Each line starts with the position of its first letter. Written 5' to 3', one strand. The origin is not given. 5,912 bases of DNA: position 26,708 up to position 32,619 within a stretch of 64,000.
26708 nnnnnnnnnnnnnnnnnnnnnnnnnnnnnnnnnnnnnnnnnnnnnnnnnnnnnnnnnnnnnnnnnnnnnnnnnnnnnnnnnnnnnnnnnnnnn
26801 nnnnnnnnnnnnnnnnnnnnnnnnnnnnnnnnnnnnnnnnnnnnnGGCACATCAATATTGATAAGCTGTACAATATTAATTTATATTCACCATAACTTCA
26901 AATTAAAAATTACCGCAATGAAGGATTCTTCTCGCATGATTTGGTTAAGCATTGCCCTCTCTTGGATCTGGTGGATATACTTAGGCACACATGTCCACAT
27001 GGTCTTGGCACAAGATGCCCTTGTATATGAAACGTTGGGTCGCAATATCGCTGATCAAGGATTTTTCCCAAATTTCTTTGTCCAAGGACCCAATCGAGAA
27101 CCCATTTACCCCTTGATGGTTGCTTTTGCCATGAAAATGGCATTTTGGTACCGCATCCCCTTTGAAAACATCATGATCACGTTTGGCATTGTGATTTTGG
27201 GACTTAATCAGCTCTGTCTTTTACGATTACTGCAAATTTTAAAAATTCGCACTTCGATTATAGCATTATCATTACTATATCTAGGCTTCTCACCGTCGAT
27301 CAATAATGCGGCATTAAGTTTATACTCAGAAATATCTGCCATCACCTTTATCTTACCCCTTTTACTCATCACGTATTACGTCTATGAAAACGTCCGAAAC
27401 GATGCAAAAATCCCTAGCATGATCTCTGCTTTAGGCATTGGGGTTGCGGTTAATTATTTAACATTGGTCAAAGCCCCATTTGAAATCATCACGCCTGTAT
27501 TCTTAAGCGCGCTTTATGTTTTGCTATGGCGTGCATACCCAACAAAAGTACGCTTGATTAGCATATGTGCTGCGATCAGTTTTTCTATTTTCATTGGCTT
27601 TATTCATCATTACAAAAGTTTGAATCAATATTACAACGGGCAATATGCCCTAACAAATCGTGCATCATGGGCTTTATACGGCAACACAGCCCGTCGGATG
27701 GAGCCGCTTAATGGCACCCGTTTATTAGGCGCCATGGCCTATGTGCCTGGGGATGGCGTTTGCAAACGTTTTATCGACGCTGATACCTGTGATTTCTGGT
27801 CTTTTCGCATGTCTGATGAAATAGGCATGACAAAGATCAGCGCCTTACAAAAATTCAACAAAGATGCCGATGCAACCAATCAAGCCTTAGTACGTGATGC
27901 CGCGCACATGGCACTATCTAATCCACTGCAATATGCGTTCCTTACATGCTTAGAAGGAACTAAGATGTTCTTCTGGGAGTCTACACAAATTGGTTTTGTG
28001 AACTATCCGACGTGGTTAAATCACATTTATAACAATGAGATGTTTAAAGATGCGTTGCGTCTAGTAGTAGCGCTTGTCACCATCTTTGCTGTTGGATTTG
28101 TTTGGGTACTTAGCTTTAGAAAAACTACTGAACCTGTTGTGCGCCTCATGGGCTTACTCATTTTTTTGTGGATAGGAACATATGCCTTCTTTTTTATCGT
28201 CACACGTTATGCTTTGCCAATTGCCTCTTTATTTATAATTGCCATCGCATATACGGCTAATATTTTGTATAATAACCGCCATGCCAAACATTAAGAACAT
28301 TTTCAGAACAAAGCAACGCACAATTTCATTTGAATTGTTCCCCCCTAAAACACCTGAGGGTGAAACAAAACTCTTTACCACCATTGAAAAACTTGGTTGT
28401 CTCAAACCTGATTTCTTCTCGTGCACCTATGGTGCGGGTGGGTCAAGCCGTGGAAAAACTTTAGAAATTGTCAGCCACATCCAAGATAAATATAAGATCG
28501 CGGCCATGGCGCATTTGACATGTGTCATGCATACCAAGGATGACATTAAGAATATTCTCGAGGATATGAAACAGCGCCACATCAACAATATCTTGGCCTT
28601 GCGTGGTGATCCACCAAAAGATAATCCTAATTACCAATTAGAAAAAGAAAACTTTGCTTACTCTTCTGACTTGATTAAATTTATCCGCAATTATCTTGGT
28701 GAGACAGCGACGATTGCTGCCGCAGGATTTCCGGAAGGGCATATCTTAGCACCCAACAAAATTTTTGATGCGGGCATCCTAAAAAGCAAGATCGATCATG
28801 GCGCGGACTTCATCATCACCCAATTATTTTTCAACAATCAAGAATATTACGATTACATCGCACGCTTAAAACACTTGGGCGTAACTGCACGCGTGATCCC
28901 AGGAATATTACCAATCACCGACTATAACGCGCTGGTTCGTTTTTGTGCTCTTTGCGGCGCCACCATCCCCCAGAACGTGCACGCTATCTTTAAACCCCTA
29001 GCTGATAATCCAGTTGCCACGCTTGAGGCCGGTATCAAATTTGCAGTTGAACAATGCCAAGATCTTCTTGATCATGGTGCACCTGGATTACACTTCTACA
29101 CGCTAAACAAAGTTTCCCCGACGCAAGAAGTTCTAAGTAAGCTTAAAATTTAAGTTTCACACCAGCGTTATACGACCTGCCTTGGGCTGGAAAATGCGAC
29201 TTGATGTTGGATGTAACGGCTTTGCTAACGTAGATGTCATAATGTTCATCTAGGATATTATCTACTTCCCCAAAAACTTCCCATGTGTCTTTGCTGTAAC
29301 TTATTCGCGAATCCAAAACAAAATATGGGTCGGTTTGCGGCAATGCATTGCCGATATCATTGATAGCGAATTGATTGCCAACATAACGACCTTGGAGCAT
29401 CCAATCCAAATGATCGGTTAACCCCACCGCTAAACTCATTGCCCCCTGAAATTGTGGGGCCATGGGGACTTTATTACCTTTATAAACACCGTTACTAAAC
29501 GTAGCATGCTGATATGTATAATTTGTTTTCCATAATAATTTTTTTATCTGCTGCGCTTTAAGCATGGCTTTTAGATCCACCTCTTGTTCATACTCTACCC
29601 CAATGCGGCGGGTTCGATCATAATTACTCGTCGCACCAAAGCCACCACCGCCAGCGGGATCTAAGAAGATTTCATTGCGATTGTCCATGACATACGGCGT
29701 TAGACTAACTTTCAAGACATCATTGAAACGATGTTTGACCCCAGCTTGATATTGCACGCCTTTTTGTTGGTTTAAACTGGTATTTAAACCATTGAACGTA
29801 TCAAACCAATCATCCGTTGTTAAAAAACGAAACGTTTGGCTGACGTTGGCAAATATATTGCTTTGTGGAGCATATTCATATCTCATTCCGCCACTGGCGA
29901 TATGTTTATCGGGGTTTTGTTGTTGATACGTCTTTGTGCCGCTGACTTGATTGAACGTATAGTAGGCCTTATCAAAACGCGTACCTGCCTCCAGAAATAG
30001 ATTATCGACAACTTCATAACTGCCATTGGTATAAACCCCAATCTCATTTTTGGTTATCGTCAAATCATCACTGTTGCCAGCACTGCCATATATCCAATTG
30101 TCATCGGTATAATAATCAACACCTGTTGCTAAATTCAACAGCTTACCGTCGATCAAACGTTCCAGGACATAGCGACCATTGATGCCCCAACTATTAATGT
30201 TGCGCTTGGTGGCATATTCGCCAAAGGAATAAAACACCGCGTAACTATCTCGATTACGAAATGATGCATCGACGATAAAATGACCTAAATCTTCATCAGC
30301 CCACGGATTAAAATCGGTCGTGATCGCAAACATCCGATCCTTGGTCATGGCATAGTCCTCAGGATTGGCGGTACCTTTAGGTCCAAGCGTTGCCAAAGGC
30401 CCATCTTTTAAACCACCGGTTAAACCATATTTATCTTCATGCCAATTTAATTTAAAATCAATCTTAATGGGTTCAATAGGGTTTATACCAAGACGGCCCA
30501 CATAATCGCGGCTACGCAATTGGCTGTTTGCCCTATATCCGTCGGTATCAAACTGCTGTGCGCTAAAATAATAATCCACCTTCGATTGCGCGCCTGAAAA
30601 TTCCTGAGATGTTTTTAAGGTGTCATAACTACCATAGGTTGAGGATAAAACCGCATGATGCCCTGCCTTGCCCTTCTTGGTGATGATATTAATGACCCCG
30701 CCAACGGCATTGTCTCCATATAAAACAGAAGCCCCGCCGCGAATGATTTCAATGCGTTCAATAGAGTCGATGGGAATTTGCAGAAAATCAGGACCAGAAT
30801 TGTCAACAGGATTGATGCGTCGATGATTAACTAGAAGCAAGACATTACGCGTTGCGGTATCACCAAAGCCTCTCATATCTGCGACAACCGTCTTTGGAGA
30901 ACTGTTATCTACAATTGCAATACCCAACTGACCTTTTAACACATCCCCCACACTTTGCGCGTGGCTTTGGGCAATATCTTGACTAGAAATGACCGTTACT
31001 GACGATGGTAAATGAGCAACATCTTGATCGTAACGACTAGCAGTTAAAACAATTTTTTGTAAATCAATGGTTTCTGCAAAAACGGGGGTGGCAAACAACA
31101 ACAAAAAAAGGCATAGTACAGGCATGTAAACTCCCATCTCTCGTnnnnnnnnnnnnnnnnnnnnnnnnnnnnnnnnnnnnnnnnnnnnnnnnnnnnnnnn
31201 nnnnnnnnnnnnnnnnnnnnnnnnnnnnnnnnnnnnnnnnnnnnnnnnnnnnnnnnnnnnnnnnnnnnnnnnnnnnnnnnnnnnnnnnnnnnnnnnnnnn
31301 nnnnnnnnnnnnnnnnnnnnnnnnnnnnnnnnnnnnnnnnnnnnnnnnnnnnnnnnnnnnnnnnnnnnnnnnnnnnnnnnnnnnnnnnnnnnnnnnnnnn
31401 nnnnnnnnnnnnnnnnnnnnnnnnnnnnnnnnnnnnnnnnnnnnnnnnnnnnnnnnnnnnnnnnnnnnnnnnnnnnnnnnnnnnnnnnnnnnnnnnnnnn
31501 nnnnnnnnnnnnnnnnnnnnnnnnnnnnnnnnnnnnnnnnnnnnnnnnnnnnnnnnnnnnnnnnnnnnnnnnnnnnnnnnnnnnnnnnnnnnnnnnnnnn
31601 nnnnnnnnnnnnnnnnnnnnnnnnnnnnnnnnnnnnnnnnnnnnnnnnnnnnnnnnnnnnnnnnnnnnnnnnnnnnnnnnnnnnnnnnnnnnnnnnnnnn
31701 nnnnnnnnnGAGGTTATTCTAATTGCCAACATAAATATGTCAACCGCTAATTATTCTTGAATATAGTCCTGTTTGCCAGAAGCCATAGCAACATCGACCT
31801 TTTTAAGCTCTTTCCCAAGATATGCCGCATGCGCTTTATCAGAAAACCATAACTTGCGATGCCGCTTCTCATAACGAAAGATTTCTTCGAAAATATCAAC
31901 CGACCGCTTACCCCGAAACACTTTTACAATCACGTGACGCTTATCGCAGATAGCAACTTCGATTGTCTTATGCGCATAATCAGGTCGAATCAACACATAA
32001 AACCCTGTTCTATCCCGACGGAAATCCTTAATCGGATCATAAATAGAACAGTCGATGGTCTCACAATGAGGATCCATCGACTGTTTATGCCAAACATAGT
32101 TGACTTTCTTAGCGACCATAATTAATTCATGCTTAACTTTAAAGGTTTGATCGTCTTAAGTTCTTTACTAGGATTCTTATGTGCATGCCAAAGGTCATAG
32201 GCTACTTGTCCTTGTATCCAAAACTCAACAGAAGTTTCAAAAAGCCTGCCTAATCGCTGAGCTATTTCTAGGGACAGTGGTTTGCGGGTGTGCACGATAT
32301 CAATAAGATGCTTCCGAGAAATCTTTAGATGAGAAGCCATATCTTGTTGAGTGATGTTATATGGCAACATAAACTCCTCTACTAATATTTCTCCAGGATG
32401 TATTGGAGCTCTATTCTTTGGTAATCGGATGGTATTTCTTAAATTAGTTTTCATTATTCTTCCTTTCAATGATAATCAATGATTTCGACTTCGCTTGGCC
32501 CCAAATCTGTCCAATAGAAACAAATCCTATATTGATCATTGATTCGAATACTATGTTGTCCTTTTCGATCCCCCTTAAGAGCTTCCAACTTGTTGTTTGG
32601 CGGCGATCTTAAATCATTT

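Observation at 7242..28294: Array of about nine GT-C-like polytopic membrane proteins with two Dpm1-like polyprenyl-phosphate-sugar synthases: an expanded lipid-linked-sugar glycosylation toolkit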

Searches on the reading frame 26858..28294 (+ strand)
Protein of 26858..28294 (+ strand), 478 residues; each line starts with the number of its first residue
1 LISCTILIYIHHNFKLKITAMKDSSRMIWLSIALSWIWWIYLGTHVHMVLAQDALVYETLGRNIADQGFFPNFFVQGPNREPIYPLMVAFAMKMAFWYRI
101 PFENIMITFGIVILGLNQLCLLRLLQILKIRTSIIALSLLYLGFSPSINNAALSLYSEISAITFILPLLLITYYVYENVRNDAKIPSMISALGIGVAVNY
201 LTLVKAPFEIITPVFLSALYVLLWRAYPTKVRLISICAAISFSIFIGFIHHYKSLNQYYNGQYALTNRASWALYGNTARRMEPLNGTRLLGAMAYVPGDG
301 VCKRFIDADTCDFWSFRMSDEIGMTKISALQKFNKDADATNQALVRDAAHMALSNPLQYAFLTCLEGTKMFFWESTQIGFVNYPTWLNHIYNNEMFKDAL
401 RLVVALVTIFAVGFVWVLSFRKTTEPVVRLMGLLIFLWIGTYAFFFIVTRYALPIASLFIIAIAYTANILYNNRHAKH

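Call 5: search_protein_families(library=pfam, proteins=[window:26858-28294:+], max_evalue=0.01)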
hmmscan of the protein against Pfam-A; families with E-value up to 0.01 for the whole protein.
window:26858-28294:+ (478 aa): 0 families

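Call 6: search_protein_families(library=ncbifam, proteins=[window:26858-28294:+], max_evalue=0.1)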
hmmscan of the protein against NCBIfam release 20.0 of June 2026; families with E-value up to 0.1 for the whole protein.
window:26858-28294:+ (478 aa): 0 families

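Call 51: search_solved_structures(query=A4, max_evalue=10, show_alignments=2)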
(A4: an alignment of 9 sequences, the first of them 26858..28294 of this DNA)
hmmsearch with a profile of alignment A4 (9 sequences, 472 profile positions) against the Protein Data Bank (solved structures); distinct sequences matched with E-value up to 10: 0.

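Call 52: search_protein_families(library=pfam, alignment_id=A4, max_evalue=0.1)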
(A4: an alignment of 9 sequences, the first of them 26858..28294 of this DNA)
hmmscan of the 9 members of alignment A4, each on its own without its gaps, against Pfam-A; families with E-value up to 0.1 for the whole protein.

A. member 1, window:26858-28294:+ (478 aa): 0 families

B. families by the number of members that match (of 9 scanned): 1 family
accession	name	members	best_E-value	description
PF20444.3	DUF6703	1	0.042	Family of unknown function (DUF6703)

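Call 97: find_related_loci(query=A8, collection=metagenome_contigs, flank=8000)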
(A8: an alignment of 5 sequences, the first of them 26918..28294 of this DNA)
Query A8 (458 aa) in metagenome_contigs; peptide patterns used: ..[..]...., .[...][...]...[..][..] (x = any residue, [..] = any of these).
600 stretches matched a pattern (row limit reached: there are more); 47 encode a relative of the query (tblastn E <= 1e-3); 47 distinct loci.
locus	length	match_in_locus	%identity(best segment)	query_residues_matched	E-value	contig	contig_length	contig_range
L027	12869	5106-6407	44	14-444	3e-110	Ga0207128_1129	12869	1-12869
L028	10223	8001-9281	41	15-442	4e-109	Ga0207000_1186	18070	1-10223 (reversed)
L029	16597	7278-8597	44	14-458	1e-108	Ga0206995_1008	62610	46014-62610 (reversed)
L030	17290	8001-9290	43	18-444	2e-108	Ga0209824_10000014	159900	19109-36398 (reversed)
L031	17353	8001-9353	44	14-454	3e-108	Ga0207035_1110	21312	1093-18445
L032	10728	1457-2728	44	14-444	5e-106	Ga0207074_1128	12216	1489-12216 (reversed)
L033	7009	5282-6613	42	14-444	1e-104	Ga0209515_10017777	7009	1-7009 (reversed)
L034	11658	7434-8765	42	14-444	2e-103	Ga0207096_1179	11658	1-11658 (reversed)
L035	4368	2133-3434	43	14-444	7e-104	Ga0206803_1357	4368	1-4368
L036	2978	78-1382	41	13-444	2e-104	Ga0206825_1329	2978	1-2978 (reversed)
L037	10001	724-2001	38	14-444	2e-90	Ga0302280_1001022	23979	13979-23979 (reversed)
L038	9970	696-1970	37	14-444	1e-88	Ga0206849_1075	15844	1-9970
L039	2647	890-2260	38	3-454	3e-90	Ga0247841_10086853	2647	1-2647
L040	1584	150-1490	37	10-451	2e-91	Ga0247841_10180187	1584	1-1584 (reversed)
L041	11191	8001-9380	36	4-445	1e-84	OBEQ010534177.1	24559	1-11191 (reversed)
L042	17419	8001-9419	38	7-454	9e-82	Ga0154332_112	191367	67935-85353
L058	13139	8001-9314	32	17-448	6e-64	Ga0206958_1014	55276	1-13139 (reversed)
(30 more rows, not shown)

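Call 102: search_protein_families(library=pfam, alignment_id=A9, max_evalue=0.1)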
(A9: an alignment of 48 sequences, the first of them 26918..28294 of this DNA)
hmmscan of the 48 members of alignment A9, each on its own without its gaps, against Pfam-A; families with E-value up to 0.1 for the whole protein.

A. member 1, window:26918-28294:+ (458 aa): 0 families

B. families by the number of members that match (of 48 scanned): 18 families
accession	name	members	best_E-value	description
PF20176.3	DUF6541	2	0.018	Family of unknown function (DUF6541)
PF10534.14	CRIC_ras_sig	2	0.072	Connector enhancer of kinase suppressor of ras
PF13431.12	TPR_17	1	3.8e-11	Tetratricopeptide repeat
PF00515.34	TPR_1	1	5.6e-08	Tetratricopeptide repeat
PF13414.12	TPR_11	1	1e-07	TPR repeat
PF07719.23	TPR_2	1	2.8e-07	Tetratricopeptide repeat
PF14559.12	TPR_19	1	5.8e-06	Tetratricopeptide repeat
PF13181.12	TPR_8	1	1.5e-05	Tetratricopeptide repeat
PF13424.12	TPR_12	1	0.0006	Tetratricopeptide repeat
PF13432.12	TPR_16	1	0.002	Tetratricopeptide repeat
PF13428.12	TPR_14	1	0.0032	Tetratricopeptide repeat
PF18816.7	Importin_rep_5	1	0.0054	Importin repeat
PF03896.21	TRAP_alpha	1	0.0068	Translocon-associated protein (TRAP), alpha subunit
PF09947.15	DUF2180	1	0.0075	Uncharacterized protein conserved in archaea (DUF2180)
PF13174.12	TPR_6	1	0.017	Tetratricopeptide repeat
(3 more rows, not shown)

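Call 104: search_protein_families(library=pfam, proteins=[L042:11392-13047:-, L017:14797-16671:+, L058:6084-7955:+, L008:8231-10462:-, L020:5839-7587:+], max_evalue=0.01)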
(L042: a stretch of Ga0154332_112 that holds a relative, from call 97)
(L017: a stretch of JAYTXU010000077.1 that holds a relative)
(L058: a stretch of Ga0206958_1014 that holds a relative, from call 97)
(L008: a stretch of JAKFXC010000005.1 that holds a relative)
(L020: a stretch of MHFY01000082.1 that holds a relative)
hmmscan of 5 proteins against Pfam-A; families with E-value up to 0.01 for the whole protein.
L042:11392-13047:- (551 aa): 0 families

L017:14797-16671:+ (624 aa): 1 family
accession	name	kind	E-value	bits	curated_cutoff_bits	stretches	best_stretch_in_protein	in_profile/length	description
PF13231.12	PMT_2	-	0.00062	20.4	26.1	1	154-298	6-155/160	Dolichyl-phosphate-mannose-protein mannosyltransferase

L058:6084-7955:+ (623 aa): 2 families
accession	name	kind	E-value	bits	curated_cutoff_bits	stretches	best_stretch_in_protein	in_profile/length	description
PF13231.12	PMT_2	-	1.7e-07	32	26.1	1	160-303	11-152/160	Dolichyl-phosphate-mannose-protein mannosyltransferase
PF02366.24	PMT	-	0.00038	20.5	22.7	1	177-291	88-209/245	Dolichyl-phosphate-mannose-protein mannosyltransferase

L008:8231-10462:- (743 aa): 1 family
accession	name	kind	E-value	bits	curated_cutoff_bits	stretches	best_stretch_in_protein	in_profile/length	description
PF09586.16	YfhO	-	2.8e-07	29.7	28.5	1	636-704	757-825/835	Bacterial membrane protein YfhO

L020:5839-7587:+ (582 aa): 1 family
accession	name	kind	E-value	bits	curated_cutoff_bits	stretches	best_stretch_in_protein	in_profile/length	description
PF09586.16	YfhO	-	8.3e-10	38.1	28.5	1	485-552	756-824/835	Bacterial membrane protein YfhO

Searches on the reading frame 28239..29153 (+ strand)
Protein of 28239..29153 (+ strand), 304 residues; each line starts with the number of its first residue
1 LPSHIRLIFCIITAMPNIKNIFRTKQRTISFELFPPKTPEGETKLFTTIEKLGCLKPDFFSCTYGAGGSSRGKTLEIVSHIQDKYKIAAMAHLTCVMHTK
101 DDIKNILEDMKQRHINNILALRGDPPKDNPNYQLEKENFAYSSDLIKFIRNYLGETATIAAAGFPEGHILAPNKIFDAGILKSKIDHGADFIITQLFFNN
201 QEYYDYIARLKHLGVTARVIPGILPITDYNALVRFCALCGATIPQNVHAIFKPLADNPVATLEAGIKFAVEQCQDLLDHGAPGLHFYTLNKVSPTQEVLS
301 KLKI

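Call 5: search_protein_families(library=pfam, proteins=[window:28239-29153:+], max_evalue=0.01)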
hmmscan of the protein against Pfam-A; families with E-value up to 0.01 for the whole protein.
window:28239-29153:+ (304 aa): 1 family
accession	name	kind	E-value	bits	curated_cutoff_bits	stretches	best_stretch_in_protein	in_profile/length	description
PF02219.23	MTHFR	-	2.5e-88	296.6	24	1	18-302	2-286/287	Methylenetetrahydrofolate reductase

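Call 13: list_cluster_members(proteins=[P0001, window:28239-29153:+, window:11151-11939:-, window:22296-23453:-, window:26858-28294:+, window:20546-22288:-])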
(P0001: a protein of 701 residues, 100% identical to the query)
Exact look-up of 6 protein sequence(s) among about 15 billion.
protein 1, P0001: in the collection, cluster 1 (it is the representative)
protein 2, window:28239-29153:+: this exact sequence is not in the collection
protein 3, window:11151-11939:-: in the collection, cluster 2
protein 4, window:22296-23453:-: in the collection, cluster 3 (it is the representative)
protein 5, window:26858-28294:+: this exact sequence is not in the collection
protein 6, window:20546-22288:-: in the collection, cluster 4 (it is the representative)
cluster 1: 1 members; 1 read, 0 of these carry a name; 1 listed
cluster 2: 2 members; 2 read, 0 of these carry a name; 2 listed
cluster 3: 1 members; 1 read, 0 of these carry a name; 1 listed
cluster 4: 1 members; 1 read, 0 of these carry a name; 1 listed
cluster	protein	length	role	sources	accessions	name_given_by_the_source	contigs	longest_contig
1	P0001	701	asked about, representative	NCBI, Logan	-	-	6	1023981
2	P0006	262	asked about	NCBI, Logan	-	-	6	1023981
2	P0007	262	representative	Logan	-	-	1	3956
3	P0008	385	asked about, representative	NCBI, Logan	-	-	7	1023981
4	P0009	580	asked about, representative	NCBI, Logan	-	-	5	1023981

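Call 104: search_protein_families(library=pfam, proteins=[L017:14797-16671:+, L008:8231-10462:-, L020:5839-7587:+], max_evalue=0.01)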
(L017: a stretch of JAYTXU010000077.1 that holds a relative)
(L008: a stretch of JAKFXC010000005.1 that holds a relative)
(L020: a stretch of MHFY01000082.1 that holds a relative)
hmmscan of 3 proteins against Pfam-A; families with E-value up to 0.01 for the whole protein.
L017:14797-16671:+ (624 aa): 1 family
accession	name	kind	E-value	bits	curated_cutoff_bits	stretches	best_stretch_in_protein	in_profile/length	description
PF13231.12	PMT_2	-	0.00062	20.4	26.1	1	154-298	6-155/160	Dolichyl-phosphate-mannose-protein mannosyltransferase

L008:8231-10462:- (743 aa): 1 family
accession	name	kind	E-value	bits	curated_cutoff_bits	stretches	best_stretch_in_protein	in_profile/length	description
PF09586.16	YfhO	-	2.8e-07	29.7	28.5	1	636-704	757-825/835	Bacterial membrane protein YfhO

L020:5839-7587:+ (582 aa): 1 family
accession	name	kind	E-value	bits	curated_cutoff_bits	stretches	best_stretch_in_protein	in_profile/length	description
PF09586.16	YfhO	-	8.3e-10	38.1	28.5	1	485-552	756-824/835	Bacterial membrane protein YfhO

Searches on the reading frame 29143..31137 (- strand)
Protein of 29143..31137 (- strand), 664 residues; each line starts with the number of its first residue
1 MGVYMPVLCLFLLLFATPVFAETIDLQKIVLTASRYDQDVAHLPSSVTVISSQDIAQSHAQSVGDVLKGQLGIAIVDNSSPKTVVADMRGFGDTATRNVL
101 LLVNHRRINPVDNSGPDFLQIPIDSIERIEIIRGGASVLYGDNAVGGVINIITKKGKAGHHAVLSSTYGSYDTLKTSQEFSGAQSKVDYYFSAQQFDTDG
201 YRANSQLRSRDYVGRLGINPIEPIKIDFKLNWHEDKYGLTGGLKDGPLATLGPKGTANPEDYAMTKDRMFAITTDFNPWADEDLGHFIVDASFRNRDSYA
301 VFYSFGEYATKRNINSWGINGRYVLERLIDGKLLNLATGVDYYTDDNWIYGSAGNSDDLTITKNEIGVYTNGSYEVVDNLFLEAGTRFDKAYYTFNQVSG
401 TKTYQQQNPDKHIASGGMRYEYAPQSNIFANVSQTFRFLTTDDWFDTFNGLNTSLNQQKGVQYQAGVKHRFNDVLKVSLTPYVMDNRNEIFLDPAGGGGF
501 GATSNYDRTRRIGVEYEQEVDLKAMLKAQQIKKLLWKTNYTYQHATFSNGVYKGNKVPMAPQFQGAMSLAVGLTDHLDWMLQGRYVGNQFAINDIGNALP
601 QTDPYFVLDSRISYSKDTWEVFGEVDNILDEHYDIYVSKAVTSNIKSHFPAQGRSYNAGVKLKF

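Call 5: search_protein_families(library=pfam, proteins=[window:29143-31137:-], max_evalue=0.01)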
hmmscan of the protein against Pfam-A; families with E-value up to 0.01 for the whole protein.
window:29143-31137:- (664 aa): 2 families
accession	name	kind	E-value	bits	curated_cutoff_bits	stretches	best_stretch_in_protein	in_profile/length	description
PF00593.30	TonB_dep_Rec_b-barrel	-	1.2e-28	101.6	27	1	236-628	36-436/436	TonB dependent receptor-like, beta-barrel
PF07715.20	Plug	-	7.9e-23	81.4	23.9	1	41-148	3-107/107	TonB-dependent Receptor Plug Domain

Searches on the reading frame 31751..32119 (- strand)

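Call 16: search_protein_families(library=pfam, proteins=[window:31751-32119:-], max_evalue=0.001)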
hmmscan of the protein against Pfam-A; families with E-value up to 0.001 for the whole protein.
window:31751-32119:- (122 aa): 1 family
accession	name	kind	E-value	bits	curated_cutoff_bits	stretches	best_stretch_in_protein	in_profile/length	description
PF14251.12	PterinBD-DUF4346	-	3.9e-09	37.6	29.6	1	37-122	3-86/86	PterinBD-DUF4346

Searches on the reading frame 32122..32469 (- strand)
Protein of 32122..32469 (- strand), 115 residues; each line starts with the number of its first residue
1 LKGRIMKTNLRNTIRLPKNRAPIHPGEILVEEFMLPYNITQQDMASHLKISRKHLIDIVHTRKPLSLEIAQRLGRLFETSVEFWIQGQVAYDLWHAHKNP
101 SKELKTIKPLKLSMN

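Call 16: search_protein_families(library=pfam, proteins=[window:32122-32469:-], max_evalue=0.001)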
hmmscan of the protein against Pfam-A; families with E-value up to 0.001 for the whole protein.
window:32122-32469:- (115 aa): 0 families

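Call 71: search_protein_families(library=pfam, proteins=[window:32122-32469:-], max_evalue=0.01)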
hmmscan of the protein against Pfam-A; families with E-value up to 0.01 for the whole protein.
window:32122-32469:- (115 aa): 1 family
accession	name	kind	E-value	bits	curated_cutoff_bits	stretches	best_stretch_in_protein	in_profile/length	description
PF01381.28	HTH_3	-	0.0035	17.8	23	1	32-83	3-54/55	Helix-turn-helix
